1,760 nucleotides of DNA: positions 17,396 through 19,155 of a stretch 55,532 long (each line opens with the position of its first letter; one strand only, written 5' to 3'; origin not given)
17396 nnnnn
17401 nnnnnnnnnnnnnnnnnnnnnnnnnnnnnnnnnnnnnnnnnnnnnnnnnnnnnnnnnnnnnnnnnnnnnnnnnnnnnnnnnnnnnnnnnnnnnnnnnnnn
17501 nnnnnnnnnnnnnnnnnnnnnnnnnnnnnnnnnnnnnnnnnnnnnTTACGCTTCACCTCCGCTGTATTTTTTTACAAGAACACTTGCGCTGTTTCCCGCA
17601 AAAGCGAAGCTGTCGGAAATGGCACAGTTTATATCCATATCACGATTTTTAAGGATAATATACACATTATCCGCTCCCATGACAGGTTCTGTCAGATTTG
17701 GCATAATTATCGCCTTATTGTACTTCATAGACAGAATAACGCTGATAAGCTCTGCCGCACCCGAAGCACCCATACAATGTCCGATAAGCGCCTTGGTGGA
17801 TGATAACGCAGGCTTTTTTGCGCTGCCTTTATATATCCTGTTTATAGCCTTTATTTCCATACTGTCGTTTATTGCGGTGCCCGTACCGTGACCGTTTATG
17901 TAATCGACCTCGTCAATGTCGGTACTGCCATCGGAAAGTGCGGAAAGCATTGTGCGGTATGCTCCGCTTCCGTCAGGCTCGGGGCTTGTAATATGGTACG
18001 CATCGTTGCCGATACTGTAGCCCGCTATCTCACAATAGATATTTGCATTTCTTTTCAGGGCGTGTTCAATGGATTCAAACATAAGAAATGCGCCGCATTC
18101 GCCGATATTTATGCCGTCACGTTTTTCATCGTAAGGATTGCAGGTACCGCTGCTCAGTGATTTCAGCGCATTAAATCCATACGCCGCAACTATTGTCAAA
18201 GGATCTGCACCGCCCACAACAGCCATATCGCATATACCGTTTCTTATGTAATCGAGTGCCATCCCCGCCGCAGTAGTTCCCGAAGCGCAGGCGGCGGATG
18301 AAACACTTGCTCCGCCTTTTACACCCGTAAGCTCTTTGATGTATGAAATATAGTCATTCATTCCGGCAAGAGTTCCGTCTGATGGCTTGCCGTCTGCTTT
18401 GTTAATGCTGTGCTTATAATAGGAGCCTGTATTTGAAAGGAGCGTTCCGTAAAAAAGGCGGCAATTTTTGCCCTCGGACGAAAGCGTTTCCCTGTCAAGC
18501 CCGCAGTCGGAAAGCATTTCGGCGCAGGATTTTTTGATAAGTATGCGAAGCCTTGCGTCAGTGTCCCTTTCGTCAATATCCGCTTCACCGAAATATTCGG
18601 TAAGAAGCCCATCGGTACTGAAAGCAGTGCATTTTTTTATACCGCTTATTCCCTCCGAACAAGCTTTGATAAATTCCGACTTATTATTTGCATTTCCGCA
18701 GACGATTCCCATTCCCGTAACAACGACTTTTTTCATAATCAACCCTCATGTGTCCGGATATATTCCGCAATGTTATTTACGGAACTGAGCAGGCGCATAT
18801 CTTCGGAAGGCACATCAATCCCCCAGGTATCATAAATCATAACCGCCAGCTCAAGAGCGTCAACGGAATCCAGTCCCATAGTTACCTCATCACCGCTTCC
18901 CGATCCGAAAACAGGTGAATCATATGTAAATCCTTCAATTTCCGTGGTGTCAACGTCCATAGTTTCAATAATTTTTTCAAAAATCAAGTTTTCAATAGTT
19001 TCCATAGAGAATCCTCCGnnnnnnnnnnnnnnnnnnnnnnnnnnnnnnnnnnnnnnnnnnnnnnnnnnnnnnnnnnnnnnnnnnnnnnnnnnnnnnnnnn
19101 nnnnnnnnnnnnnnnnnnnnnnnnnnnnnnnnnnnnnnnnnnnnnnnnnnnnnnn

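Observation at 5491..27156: Candidate lipidated RiPP system: Nif11-leader peptides + radical SAM/SPASM + private KS/CLF/KR/ACP + GNAT-type transferases (~21.6 kb)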

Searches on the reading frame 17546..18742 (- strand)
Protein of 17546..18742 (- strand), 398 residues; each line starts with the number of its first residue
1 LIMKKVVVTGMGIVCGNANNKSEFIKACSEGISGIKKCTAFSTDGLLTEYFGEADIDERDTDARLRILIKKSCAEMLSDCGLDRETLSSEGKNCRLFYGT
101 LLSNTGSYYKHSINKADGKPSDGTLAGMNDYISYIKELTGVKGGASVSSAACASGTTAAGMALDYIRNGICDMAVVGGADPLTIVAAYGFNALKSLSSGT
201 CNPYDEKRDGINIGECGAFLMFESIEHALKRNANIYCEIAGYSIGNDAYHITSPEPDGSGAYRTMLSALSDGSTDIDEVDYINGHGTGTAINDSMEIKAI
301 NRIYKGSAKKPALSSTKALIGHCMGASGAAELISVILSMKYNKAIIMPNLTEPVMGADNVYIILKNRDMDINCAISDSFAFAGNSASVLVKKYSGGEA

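Call 4: search_protein_families(library=pfam, proteins=[window:17546-18742:-], max_evalue=0.01)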
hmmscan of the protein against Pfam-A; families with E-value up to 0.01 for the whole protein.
window:17546-18742:- (398 aa): 2 families
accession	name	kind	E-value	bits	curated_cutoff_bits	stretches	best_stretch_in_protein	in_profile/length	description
PF02801.28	Ketoacyl-synt_C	-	1.2e-31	109.6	20.8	1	236-344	1-112/119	Beta-ketoacyl synthase, C-terminal domain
PF00109.32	ketoacyl-synt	-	9.6e-26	91.3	20.8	1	4-224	2-248/252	Beta-ketoacyl synthase, N-terminal domain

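Call 6: search_protein_families(library=ncbifam, proteins=[window:17546-18742:-], max_evalue=0.001)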
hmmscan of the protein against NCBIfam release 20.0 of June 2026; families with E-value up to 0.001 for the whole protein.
window:17546-18742:- (398 aa): 21 families
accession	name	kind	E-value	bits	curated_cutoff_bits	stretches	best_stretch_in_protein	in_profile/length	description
TIGR03150.1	fabF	equivalog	2.3e-78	263.7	493.75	2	139-391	148-407/407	beta-ketoacyl-ACP synthase II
NF005589.0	PRK07314.1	subfamily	1.6e-74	251.1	387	2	139-393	151-412/413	beta-ketoacyl-ACP synthase II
NF004970.0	PRK06333.1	subfamily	8.4e-72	242.3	525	2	139-394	160-423/424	beta-ketoacyl-ACP synthase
NF006618.0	PRK09185.1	subfamily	7.5e-67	226.1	407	1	128-392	137-392/394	beta-ketoacyl-ACP synthase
NF006274.0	PRK08439.1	equivalog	2.1e-56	191.5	621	2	139-392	149-405/406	beta-ketoacyl-ACP synthase II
NF058662.1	cispenta_AmcF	equivalog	1.3e-53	182.4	325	1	6-390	2-367/369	cispentacin biosynthesis acyltransferase subunit AmcF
NF005935.0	PRK07967.1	equivalog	3.3e-53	181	630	1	3-394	1-405/406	beta-ketoacyl-ACP synthase I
NF005490.0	PRK07103.1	equivalog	1e-52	179.6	445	1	129-393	146-413/414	polyketide beta-ketoacyl:acyl carrier protein synthase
NF004618.0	PRK05952.1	equivalog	2.6e-52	178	455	1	5-392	3-382/384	beta-ketoacyl-ACP synthase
NF006587.0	PRK09116.1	equivalog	1.7e-51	175.3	470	1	140-393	152-407/408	beta-ketoacyl-ACP synthase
NF005076.0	PRK06501.1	equivalog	1.5e-50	172.3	629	2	135-392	158-422/425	beta-ketoacyl-ACP synthase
NF006434.0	PRK08722.1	equivalog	1.6e-47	162.3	759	1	136-392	148-413/414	beta-ketoacyl-ACP synthase II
NF005916.1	PRK07910.1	equivalog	1.3e-41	142.9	560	1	142-390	161-415/418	KasA/KasB family beta-ketoacyl-ACP synthase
NF045894.1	PKS_plus_SDR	equivalog_domain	6.8e-31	106.8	1740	1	50-342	76-368/1515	type I polyketide synthase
NF040607.1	mycolic_Pks13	equivalog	5.4e-26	90.4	2100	1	143-371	262-491/1680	polyketide synthase Pks13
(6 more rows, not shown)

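Call 43: search_solved_structures(query=window:17546-18742:-, max_evalue=1e-20)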
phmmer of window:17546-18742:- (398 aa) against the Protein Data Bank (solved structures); distinct sequences matched with E-value up to 1e-20: 94 (the best 60 are shown).
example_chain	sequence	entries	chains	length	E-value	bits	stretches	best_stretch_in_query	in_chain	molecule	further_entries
5sxo_A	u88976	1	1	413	6e-56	193.3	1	3-392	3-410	3-oxoacyl-[acyl-carrier-protein] synthase 2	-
3o04_A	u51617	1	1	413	7.2e-56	193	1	3-392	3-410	beta-keto-acyl carrier protein synthase II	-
9s5h_B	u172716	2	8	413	6.2e-55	189.9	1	4-395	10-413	3-oxoacyl-(Acyl-carrier-protein) synthase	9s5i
3kzu_A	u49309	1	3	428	5.3e-54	186.9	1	149-394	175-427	3-oxoacyl-(Acyl-carrier-protein) synthase ii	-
4ls5_A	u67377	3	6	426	2.4e-53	184.7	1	138-394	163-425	3-oxoacyl-[acyl-carrier-protein] synthase 2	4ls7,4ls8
4ls6_A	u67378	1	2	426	2.9e-53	184.5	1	138-394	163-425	3-oxoacyl-[acyl-carrier-protein] synthase 2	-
4jga_A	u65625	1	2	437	3.6e-53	184.1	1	139-392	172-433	3-oxoacyl-[acyl-carrier-protein] synthase 2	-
3e60_A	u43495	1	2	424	8.1e-53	183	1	133-394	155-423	3-oxoacyl-[acyl-carrier-protein ] synthase II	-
2gqd_A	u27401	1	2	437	9.3e-53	182.8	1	4-394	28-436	3-oxoacyl-[acyl-carrier-protein] synthase 2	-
1j3n_A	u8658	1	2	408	1.4e-51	178.9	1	3-391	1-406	3-oxoacyl-(acyl-carrier protein) synthase II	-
1e5m_A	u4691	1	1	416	3.3e-48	167.8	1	139-393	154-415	BETA KETOACYL ACYL CARRIER PROTEIN SYNTHASE II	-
4qav_A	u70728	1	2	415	5.7e-48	167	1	3-395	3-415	3-oxoacyl-[acyl-carrier-protein] synthase 2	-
4r8e_A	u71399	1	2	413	1.1e-47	166.1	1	3-392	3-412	3-oxoacyl-[acyl-carrier-protein] synthase 2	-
8z5c_A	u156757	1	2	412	2.8e-47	164.7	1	3-392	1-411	3-oxoacyl-[acyl-carrier-protein] synthase 2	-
6okg_A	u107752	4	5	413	1.6e-46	162.2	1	3-392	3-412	3-oxoacyl-[acyl-carrier-protein] synthase 2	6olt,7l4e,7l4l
6kxd_A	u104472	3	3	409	1.4e-40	142.7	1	144-393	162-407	Ketosynthase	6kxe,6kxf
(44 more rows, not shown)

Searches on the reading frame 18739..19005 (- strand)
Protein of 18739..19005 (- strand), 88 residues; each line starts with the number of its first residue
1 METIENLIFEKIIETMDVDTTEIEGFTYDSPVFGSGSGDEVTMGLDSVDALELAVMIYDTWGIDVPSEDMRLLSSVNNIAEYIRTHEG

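Call 4: search_protein_families(library=pfam, proteins=[window:18739-19005:-], max_evalue=0.01)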
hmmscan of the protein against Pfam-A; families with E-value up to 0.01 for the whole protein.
window:18739-19005:- (88 aa): 1 family
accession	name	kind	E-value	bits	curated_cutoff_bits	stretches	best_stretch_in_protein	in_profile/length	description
PF00550.31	PP-binding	-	1.5e-06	28.8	20.8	1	43-83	27-67/67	Phosphopantetheine attachment site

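Call 7: search_protein_families(library=ncbifam, proteins=[window:18739-19005:-], max_evalue=0.01)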
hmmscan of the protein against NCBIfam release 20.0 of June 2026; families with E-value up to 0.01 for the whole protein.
window:18739-19005:- (88 aa): 11 families
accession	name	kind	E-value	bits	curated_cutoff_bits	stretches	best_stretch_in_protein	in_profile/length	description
NF006617.0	PRK09184.1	subfamily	1.6e-09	37.7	70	1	2-86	12-93/96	phosphopantetheine-binding protein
NF002148.0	PRK00982.1-2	subfamily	1.5e-06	28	71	1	43-87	34-78/79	acyl carrier protein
TIGR00517.1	acyl_carrier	equivalog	2.6e-06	27.2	70.45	1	43-86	33-76/77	acyl carrier protein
NF040636.1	AcpM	exception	4.5e-06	26.6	146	1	43-85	35-77/93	meromycolate extension acyl carrier protein AcpM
NF002150.0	PRK00982.1-4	subfamily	9.5e-06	25.8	66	1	44-87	36-79/80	acyl carrier protein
NF009104.0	PRK12449.1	equivalog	9.9e-06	25.4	70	1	43-86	35-78/80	acyl carrier protein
NF002149.0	PRK00982.1-3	equivalog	1.3e-05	25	106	1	1-87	1-77/78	acyl carrier protein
NF002147.0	PRK00982.1-1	equivalog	1.3e-05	24.9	84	1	44-87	38-81/83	acyl carrier protein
NF002151.0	PRK00982.1-5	equivalog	0.00039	20.5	92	1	43-86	33-76/78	acyl carrier protein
NF058660.1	cispen_ACP_AmcB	equivalog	0.0013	18.9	80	1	42-86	32-78/80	cispentacin biosynthesis acyl carrier protein AmcB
NF003757.0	PRK05350.1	equivalog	0.0045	17.1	65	1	43-84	36-77/83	acyl carrier protein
